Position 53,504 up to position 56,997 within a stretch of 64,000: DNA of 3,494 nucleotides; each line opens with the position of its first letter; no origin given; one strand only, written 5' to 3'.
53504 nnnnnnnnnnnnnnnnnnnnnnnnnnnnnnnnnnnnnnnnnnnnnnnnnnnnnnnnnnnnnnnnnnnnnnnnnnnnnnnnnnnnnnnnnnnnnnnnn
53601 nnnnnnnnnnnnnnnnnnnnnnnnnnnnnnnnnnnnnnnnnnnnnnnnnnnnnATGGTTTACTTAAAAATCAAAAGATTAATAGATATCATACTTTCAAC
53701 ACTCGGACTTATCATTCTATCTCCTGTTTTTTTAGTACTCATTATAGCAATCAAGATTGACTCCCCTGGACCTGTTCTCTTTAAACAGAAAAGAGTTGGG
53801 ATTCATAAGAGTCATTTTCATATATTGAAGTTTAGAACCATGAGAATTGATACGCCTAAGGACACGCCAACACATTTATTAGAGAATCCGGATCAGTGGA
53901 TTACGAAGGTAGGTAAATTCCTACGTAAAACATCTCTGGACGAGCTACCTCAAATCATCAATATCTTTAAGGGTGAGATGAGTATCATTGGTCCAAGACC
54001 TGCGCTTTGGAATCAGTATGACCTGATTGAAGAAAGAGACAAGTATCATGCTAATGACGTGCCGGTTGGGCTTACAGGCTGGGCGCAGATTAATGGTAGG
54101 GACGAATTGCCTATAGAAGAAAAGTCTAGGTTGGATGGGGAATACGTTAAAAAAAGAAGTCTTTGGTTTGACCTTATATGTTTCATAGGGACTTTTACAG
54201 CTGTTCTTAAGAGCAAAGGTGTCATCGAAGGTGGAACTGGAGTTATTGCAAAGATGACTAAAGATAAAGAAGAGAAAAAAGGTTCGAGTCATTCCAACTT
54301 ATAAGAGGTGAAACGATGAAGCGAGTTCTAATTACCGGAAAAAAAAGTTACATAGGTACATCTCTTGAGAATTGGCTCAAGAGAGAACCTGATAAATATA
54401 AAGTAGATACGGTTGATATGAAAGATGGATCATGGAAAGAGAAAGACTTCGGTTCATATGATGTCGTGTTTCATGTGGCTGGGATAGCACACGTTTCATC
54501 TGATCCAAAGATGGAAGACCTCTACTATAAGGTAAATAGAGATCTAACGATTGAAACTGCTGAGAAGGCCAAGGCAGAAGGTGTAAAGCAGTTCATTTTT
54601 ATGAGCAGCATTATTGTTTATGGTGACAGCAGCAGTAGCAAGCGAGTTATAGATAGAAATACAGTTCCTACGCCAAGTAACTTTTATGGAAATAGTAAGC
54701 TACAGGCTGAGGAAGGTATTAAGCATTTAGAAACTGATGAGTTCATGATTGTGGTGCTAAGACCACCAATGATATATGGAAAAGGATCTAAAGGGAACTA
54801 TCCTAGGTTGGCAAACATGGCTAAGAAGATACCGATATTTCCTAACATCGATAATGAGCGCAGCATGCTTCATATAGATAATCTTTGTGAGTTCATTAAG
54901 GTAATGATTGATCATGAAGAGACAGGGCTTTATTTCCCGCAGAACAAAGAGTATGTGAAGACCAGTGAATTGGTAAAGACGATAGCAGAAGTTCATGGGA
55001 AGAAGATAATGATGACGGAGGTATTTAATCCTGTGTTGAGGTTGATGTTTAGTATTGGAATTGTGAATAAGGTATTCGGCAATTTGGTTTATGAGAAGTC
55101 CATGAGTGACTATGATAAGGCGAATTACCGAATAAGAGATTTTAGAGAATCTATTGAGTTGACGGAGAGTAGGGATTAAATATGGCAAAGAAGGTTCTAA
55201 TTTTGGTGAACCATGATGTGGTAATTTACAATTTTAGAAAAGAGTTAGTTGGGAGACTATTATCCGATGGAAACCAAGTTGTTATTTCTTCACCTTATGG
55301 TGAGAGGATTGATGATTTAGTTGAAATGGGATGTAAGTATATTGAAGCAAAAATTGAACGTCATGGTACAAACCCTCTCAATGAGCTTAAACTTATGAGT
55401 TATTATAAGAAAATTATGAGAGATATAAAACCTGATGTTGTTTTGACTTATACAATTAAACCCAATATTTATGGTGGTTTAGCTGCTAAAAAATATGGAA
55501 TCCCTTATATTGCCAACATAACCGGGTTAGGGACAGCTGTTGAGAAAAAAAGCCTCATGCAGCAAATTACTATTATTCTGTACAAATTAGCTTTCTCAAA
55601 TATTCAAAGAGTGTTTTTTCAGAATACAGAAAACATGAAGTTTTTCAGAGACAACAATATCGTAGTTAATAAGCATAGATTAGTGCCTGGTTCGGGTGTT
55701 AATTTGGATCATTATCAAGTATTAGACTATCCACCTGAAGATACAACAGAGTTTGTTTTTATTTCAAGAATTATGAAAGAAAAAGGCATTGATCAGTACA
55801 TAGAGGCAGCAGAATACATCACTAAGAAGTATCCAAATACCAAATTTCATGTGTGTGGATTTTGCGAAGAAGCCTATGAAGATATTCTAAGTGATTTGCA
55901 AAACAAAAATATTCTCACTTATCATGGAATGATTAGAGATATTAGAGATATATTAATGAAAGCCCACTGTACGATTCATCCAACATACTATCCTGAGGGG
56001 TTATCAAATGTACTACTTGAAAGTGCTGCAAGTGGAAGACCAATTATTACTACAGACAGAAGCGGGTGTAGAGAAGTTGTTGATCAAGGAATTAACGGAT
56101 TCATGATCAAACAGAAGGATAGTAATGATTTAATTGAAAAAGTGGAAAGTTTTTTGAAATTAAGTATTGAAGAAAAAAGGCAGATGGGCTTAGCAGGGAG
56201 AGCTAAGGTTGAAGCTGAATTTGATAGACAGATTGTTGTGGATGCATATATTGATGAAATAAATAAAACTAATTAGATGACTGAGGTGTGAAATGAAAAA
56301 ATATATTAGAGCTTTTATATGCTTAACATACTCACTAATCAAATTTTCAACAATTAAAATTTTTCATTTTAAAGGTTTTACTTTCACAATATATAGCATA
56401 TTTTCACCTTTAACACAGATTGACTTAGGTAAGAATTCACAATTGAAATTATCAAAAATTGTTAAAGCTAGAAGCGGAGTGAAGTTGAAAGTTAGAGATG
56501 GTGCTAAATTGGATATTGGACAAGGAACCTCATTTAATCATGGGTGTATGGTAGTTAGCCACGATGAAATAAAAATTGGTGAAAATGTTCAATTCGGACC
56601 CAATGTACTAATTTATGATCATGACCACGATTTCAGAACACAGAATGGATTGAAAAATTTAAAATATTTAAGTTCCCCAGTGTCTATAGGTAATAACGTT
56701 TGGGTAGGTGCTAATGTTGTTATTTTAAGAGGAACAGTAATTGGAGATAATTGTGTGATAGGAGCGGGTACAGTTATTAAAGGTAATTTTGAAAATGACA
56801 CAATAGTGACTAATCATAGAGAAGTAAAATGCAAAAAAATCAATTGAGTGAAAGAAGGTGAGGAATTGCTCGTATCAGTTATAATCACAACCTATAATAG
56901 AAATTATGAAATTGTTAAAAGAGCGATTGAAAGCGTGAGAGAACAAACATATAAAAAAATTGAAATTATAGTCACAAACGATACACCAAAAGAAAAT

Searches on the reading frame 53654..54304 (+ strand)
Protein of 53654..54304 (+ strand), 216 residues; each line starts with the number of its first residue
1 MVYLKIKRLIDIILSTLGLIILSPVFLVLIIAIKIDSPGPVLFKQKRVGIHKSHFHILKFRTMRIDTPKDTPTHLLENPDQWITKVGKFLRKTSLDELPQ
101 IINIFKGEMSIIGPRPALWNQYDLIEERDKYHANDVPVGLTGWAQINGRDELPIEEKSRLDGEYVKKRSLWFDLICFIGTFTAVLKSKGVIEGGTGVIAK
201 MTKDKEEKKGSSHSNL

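Call 9: search_protein_families(library=pfam, proteins=[window:53654-54304:+], max_evalue=0.01)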
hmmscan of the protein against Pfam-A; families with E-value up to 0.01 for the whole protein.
window:53654-54304:+ (216 aa): 1 family
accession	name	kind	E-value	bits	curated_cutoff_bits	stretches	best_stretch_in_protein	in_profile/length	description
PF02397.22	Bac_transf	-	5.5e-62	208.9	27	1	7-186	1-179/179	Bacterial sugar transferase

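Call 19: find_encoding_contigs(protein=window:53654-54304:+, flank=6000, max_places=10)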
Protein window:53654-54304:+ (216 aa): no gene with exactly this product is on record in the collection.

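Call 21: search_protein_families(library=ncbifam, proteins=[window:53654-54304:+], max_evalue=0.01)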
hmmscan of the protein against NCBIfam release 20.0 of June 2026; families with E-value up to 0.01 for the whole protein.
window:53654-54304:+ (216 aa): 10 families
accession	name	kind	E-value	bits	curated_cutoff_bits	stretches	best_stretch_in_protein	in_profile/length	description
TIGR03025.1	EPS_sugtrans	subfamily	2.2e-73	248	295.55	1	6-189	257-443/445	exopolysaccharide biosynthesis polyprenyl glycosylphosphotransferase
TIGR03023.1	WcaJ_sugtrans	equivalog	2.3e-64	218.3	410.75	1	6-188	262-450/453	undecaprenyl-phosphate glucose phosphotransferase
TIGR03022.1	WbaP_sugtrans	subfamily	8.6e-57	193.4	403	1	5-189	257-454/456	undecaprenyl-phosphate galactose phosphotransferase WbaP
TIGR03013.1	EpsB_2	subfamily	8.9e-51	173.3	393.35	1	6-189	254-441/443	TIGR03013 family XrtA/PEP-CTERM system glycosyltransferase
NF050817.1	PolSacchBiosHfsE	equivalog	5.2e-46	157.3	750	1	6-185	271-460/467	polysaccharide biosynthesis protein HfsE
NF052601.1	undeca_RfbP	equivalog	8.9e-45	152.8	330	1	6-186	44-237/244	undecaprenyl-phosphate galactose phosphotransferase family protein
NF007518.0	PRK10124.1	equivalog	2.7e-43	148.4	684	1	6-183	273-457/464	undecaprenyl-phosphate glucose phosphotransferase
NF041877.1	EPS_EpsZ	equivalog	6.3e-40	137.2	800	1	5-189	264-457/459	exopolysaccharide biosynthesis polyisoprenyl-phosphate hexose-1-phosphate transferase EpsZ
NF011751.0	PRK15204.1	equivalog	1.4e-30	106.3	907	1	6-189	279-474/476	undecaprenyl-phosphate galactose phosphotransferase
NF045514.1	glycotran_HepC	equivalog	4.5e-26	91.5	140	1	5-117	115-212/220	heterocyst development glycosyltransferase HepC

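Call 62: find_homologous_proteins(query=window:53654-54304:+, max_evalue=1e-60)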
Query window:53654-54304:+ (216 aa): 7974 proteins with E <= 1e-60 among 8000 candidates; the best 120 are listed.
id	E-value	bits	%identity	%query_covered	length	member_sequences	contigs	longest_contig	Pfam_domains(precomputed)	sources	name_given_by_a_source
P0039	6.5e-135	465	98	99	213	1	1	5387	PF02397.23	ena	-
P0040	4.8e-134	463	95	100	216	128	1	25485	PF02397.23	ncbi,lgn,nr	ncbi:MAG: sugar transferase [Clostridiales bacterium]|nr:sugar transferase [Clostridiales bacterium]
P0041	4.4e-131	453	94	100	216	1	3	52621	PF02397.23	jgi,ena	-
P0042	9.3e-128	442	90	100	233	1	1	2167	PF02397.23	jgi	jgi:O-antigen biosynthesis protein WbqP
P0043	3.2e-124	431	90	99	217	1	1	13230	PF02397.23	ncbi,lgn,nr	ncbi:MAG: sugar transferase [Dethiosulfatibacter sp.]|nr:sugar transferase [Dethiosulfatibacter sp.]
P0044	1.9e-123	428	91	97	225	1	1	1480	PF02397.23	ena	-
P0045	6.2e-123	426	87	100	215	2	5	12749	PF02397.23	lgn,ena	-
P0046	2.9e-122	424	87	100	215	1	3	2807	PF02397.23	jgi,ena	-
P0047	1.7e-121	422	89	98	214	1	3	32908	PF02397.23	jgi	jgi:O-antigen biosynthesis protein WbqP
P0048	3.1e-121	421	89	95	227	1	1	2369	PF02397.23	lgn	-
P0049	4.7e-121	420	89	97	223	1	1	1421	PF02397.23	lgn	-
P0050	5.4e-121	420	90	96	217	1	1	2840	PF02397.23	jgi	-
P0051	6.4e-121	420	90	96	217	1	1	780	PF02397.23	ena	-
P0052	1.1e-120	419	86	98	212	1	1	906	PF02397.23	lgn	-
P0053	1.5e-120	418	90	97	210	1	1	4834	PF02397.23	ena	-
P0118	4.0e-112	391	82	100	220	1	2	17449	PF02397.23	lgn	-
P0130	3.5e-111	388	84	97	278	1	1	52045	PF02397.23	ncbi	-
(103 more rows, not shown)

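Call 63: find_encoding_contigs(protein=P0039, flank=5000, max_places=3)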
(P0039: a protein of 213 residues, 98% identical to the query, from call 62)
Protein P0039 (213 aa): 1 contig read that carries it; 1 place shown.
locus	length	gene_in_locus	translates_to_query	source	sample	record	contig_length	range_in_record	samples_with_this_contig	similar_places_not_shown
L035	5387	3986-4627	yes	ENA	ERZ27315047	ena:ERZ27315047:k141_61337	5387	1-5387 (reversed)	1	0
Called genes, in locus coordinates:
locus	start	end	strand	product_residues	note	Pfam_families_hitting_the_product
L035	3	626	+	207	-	?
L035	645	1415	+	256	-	PF19567:CpsB_CapC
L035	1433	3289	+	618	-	PF13727:CoA_binding_3, PF01408:GFO_IDH_MocA (weak), PF13460:NAD_binding_10 (faint), PF01073:3Beta_HSD, PF01370:Epimerase, PF02719:Polysacc_synt_2, PF04321:RmlD_sub_bind, PF16363:GDP_Man_Dehyd, +1 more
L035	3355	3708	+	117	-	PF07963:N_methyl (weak)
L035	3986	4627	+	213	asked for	PF02397:Bac_transf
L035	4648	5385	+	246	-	?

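Call 64: find_encoding_contigs(protein=P0040, flank=5000, max_places=3)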
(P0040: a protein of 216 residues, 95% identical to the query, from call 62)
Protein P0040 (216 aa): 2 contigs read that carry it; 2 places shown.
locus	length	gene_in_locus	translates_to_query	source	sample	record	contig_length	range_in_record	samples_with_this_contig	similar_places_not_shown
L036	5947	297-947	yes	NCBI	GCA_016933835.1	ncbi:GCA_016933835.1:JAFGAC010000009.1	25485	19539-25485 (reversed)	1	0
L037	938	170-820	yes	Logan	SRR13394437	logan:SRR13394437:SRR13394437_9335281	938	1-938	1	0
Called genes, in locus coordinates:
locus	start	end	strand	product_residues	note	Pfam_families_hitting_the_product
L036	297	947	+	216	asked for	PF02397:Bac_transf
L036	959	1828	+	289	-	PF01370:Epimerase, PF04321:RmlD_sub_bind, PF16363:GDP_Man_Dehyd, PF01073:3Beta_HSD, PF07993:NAD_binding_4, PF13460:NAD_binding_10 (weak)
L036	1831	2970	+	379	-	PF13477:Glyco_trans_4_2, PF13439:Glyco_transf_4, PF13579:Glyco_trans_4_4, PF20706:GT4-conflict (weak), PF00534:Glycos_transf_1, PF13692:Glyco_trans_1_4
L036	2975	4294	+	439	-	PF03721:UDPG_MGDP_dh_N, PF00984:UDPG_MGDP_dh, PF03720:UDPG_MGDP_dh_C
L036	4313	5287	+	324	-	PF05368:NmrA, PF01073:3Beta_HSD, PF01370:Epimerase, PF02719:Polysacc_synt_2, PF04321:RmlD_sub_bind, PF07993:NAD_binding_4 (weak), PF13460:NAD_binding_10, PF16363:GDP_Man_Dehyd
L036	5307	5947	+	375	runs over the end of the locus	PF13439:Glyco_transf_4, PF00534:Glycos_transf_1, PF13692:Glyco_trans_1_4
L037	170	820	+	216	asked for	PF02397:Bac_transf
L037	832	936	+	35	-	?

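Call 65: find_encoding_contigs(protein=P0041, flank=5000, max_places=4)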
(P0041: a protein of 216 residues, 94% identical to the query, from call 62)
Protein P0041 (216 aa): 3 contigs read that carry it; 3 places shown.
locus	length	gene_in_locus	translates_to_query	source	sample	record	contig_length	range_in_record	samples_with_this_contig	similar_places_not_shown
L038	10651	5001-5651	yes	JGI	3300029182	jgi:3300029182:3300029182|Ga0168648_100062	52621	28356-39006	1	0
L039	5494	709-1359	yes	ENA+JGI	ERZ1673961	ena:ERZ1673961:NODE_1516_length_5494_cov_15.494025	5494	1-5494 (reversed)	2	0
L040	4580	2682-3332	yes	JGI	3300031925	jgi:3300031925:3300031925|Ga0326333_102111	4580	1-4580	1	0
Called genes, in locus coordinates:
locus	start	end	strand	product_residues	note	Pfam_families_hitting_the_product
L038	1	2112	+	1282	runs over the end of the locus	PF00239:Resolvase, PF07508:Recombinase, PF00239:Resolvase, PF07508:Recombinase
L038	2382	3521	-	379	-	PF07751:Abi_2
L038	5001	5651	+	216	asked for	PF02397:Bac_transf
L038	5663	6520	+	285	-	PF01370:Epimerase, PF04321:RmlD_sub_bind, PF16363:GDP_Man_Dehyd, PF01073:3Beta_HSD, PF13460:NAD_binding_10 (weak), PF07993:NAD_binding_4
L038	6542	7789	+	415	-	PF13439:Glyco_transf_4 (weak), PF13579:Glyco_trans_4_4 (weak), PF00534:Glycos_transf_1, PF13692:Glyco_trans_1_4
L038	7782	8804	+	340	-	PF01073:3Beta_HSD, PF01370:Epimerase, PF02719:Polysacc_synt_2, PF04321:RmlD_sub_bind (weak), PF05368:NmrA, PF13460:NAD_binding_10, PF16363:GDP_Man_Dehyd, PF08485:Polysacc_syn_2C, +1 more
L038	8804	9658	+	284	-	PF01370:Epimerase, PF04321:RmlD_sub_bind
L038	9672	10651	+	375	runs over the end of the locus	PF02350:Epimerase_2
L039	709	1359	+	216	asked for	PF02397:Bac_transf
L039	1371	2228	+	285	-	PF01370:Epimerase, PF04321:RmlD_sub_bind, PF16363:GDP_Man_Dehyd, PF01073:3Beta_HSD, PF13460:NAD_binding_10 (weak), PF07993:NAD_binding_4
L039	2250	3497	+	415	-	PF13439:Glyco_transf_4 (weak), PF13579:Glyco_trans_4_4 (weak), PF00534:Glycos_transf_1, PF13692:Glyco_trans_1_4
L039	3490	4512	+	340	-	PF01073:3Beta_HSD, PF01370:Epimerase, PF02719:Polysacc_synt_2, PF04321:RmlD_sub_bind (weak), PF05368:NmrA, PF13460:NAD_binding_10, PF16363:GDP_Man_Dehyd, PF08485:Polysacc_syn_2C, +1 more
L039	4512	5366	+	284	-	PF01370:Epimerase, PF04321:RmlD_sub_bind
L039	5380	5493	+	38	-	?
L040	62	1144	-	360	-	PF07751:Abi_2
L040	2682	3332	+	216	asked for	PF02397:Bac_transf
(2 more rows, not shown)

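Call 79: find_encoding_contigs(protein=P0130, flank=4000, max_places=3)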
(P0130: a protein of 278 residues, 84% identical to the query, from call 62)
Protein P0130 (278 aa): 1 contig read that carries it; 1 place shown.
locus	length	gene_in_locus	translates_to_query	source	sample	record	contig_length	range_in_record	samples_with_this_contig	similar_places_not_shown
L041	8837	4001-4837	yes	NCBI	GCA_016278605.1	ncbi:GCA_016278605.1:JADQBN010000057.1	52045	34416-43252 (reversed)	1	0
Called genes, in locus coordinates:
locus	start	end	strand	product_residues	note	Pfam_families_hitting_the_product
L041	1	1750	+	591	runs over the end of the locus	PF13727:CoA_binding_3, PF01073:3Beta_HSD, PF01370:Epimerase, PF02719:Polysacc_synt_2, PF04321:RmlD_sub_bind, PF16363:GDP_Man_Dehyd, PF07993:NAD_binding_4 (faint)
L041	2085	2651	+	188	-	PF01047:MarR, PF12802:MarR_2, PF13412:HTH_24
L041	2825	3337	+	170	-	PF02357:NusG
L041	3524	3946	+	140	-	PF07963:N_methyl (weak)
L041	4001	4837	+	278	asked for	PF02397:Bac_transf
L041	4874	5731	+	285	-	PF01370:Epimerase, PF04321:RmlD_sub_bind, PF16363:GDP_Man_Dehyd, PF01073:3Beta_HSD, PF13460:NAD_binding_10 (weak), PF07993:NAD_binding_4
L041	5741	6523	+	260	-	PF00535:Glycos_transf_2, PF10111:Glyco_tranf_2_2 (weak), PF13641:Glyco_tranf_2_3 (weak)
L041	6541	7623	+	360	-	PF01370:Epimerase, PF02719:Polysacc_synt_2 (weak), PF04321:RmlD_sub_bind (weak), PF16363:GDP_Man_Dehyd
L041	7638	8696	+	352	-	PF13439:Glyco_transf_4, PF20706:GT4-conflict (weak), PF00534:Glycos_transf_1, PF13692:Glyco_trans_1_4, PF13524:Glyco_trans_1_2 (weak)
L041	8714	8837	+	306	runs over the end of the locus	PF01370:Epimerase, PF02719:Polysacc_synt_2 (faint), PF04321:RmlD_sub_bind, PF16363:GDP_Man_Dehyd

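Call 80: find_encoding_contigs(protein=P0118, flank=4000, max_places=3)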
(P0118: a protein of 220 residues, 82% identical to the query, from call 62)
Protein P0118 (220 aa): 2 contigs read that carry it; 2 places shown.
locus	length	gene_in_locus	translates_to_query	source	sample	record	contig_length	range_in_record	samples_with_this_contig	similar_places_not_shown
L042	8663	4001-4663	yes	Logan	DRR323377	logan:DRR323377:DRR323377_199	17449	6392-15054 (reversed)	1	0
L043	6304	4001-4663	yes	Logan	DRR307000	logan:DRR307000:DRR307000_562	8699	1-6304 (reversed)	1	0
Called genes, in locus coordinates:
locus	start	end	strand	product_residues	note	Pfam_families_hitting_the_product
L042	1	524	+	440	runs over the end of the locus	PF03721:UDPG_MGDP_dh_N, PF00984:UDPG_MGDP_dh, PF03720:UDPG_MGDP_dh_C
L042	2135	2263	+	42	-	-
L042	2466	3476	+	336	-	PF13310:Virulence_RhuM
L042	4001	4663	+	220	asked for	PF02397:Bac_transf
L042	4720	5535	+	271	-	PF01370:Epimerase, PF04321:RmlD_sub_bind, PF16363:GDP_Man_Dehyd, PF07993:NAD_binding_4, PF01073:3Beta_HSD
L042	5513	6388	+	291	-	PF13641:Glyco_tranf_2_3 (weak), PF00535:Glycos_transf_2, PF10111:Glyco_tranf_2_2 (weak)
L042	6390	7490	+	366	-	PF13439:Glyco_transf_4, PF00534:Glycos_transf_1, PF13692:Glyco_trans_1_4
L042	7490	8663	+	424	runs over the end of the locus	PF04932:Wzy_C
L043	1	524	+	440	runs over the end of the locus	PF03721:UDPG_MGDP_dh_N, PF00984:UDPG_MGDP_dh, PF03720:UDPG_MGDP_dh_C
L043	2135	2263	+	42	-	-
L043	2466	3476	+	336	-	PF13310:Virulence_RhuM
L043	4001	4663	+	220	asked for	PF02397:Bac_transf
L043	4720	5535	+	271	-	PF01370:Epimerase, PF04321:RmlD_sub_bind, PF16363:GDP_Man_Dehyd, PF07993:NAD_binding_4, PF01073:3Beta_HSD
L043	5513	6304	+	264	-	?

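Call 81: find_encoding_contigs(protein=P0047, flank=4000, max_places=4)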
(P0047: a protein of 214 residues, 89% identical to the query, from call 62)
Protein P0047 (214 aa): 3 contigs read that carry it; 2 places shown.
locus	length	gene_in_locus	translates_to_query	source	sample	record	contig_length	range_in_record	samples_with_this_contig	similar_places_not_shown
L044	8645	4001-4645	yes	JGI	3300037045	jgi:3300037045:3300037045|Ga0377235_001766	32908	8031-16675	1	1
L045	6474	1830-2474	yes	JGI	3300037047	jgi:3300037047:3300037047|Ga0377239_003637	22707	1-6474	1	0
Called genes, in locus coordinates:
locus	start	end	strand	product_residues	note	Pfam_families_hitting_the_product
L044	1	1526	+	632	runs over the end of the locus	PF13727:CoA_binding_3, PF01073:3Beta_HSD, PF01370:Epimerase, PF02719:Polysacc_synt_2, PF04321:RmlD_sub_bind, PF07993:NAD_binding_4 (faint), PF16363:GDP_Man_Dehyd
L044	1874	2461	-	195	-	PF04542:Sigma70_r2, PF08281:Sigma70_r4_2 (weak), PF00196:GerE (weak), PF04545:Sigma70_r4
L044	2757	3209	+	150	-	-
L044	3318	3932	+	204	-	PF01047:MarR (weak), PF13412:HTH_24, PF08484:Methyltransf_14 (weak), PF22674:C2185-like_N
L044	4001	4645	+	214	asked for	PF02397:Bac_transf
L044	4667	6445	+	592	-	PF16889:Hepar_II_III_N, PF07940:Hepar_II_III_C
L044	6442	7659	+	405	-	PF13439:Glyco_transf_4, PF13579:Glyco_trans_4_4, PF00534:Glycos_transf_1, PF13692:Glyco_trans_1_4, PF13524:Glyco_trans_1_2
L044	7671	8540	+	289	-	PF01073:3Beta_HSD (weak), PF01370:Epimerase, PF04321:RmlD_sub_bind (faint), PF05368:NmrA, PF07993:NAD_binding_4 (weak), PF13460:NAD_binding_10, PF16363:GDP_Man_Dehyd (weak), PF01073:3Beta_HSD (weak)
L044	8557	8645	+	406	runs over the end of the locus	PF03721:UDPG_MGDP_dh_N, PF00984:UDPG_MGDP_dh, PF03720:UDPG_MGDP_dh_C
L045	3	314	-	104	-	?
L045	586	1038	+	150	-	-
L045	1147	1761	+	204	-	PF01047:MarR (weak), PF13412:HTH_24, PF08484:Methyltransf_14 (weak), PF22674:C2185-like_N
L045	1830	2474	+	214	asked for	PF02397:Bac_transf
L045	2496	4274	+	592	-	PF16889:Hepar_II_III_N, PF07940:Hepar_II_III_C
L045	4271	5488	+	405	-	PF13439:Glyco_transf_4, PF13579:Glyco_trans_4_4, PF00534:Glycos_transf_1, PF13692:Glyco_trans_1_4, PF13524:Glyco_trans_1_2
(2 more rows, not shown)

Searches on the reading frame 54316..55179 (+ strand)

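Call 9: search_protein_families(library=pfam, proteins=[window:54316-55179:+], max_evalue=0.01)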
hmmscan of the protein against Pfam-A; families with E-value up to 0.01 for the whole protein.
window:54316-55179:+ (287 aa): 7 families
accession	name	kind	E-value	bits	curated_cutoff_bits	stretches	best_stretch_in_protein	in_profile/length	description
PF01370.27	Epimerase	-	8.3e-23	81.5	20.9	1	4-203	1-230/240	NAD dependent epimerase/dehydratase family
PF01073.25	3Beta_HSD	-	1.5e-15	57.4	22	1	29-176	45-204/280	3-beta hydroxysteroid dehydrogenase/isomerase family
PF04321.23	RmlD_sub_bind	-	2.2e-12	47.1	27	1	3-171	2-169/287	RmlD substrate binding domain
PF16363.11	GDP_Man_Dehyd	-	1.5e-10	41.5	27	1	15-233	37-272/332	GDP-mannose 4,6 dehydratase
PF07993.18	NAD_binding_4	-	3.1e-08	33.5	20.1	1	45-166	86-220/258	Male sterility protein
PF13460.12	NAD_binding_10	-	3e-05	24.4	27.2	1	43-162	56-154/184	NAD(P)H-binding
PF02719.21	Polysacc_synt_2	-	0.0045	16.7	20.2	0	34-229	62-249/293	Polysaccharide biosynthesis protein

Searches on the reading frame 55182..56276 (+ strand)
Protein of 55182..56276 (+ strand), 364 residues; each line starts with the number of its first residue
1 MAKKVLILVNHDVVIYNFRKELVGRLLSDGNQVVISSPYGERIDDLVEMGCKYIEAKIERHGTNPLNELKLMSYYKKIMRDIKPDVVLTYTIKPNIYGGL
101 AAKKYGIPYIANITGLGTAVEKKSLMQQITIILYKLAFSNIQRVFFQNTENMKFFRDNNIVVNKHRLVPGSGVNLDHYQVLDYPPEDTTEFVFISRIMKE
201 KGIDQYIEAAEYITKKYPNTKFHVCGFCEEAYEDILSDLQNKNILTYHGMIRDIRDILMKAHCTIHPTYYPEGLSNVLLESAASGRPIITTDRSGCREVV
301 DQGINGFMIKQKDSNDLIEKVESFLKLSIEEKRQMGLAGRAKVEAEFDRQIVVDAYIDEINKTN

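Call 9: search_protein_families(library=pfam, proteins=[window:55182-56276:+], max_evalue=0.01)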
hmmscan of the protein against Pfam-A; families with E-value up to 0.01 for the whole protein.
window:55182-56276:+ (364 aa): 7 families
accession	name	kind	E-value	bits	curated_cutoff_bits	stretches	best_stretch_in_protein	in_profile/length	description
PF00534.26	Glycos_transf_1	-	5.9e-29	101.2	26.4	1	185-340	12-170/172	Glycosyl transferases group 1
PF13692.12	Glyco_trans_1_4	-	1.6e-25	90.5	27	1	190-325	3-140/142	Glycosyl transferases group 1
PF13477.12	Glyco_trans_4_2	-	1.3e-18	67.9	23.4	1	4-148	1-139/139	Glycosyl transferase 4-like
PF13524.12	Glyco_trans_1_2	-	7e-07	29.7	25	1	220-350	15-136/144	Glycosyl transferase-like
PF13439.12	Glyco_transf_4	-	1.7e-05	25.4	28.5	1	21-144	10-137/170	Glycosyltransferase Family 4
PF13579.12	Glyco_trans_4_4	-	3.7e-05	24.6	29.7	1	22-169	10-156/158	Glycosyl transferase 4-like domain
PF20706.3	GT4-conflict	-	0.0014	18.1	26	1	163-304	173-324/385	Family 4 Glycosyltransferase in conflict systems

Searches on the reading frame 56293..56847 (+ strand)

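Call 9: search_protein_families(library=pfam, proteins=[window:56293-56847:+], max_evalue=0.01)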
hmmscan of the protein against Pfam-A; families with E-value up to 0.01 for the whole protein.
window:56293-56847:+ (184 aa): 3 families
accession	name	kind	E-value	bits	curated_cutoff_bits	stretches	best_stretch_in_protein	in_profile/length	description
PF00132.30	Hexapep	-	1.4e-15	56.7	27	1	130-164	2-36/36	Bacterial transferase hexapeptide (six repeats)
PF14602.12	Hexapep_2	-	4.9e-11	42.6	27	1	129-162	1-32/34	Hexapeptide repeat of succinyl-transferase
PF25084.1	LbH_EIF2B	-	2.3e-06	28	54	1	126-169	18-60/105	EIF2B subunit epsilon LbH domain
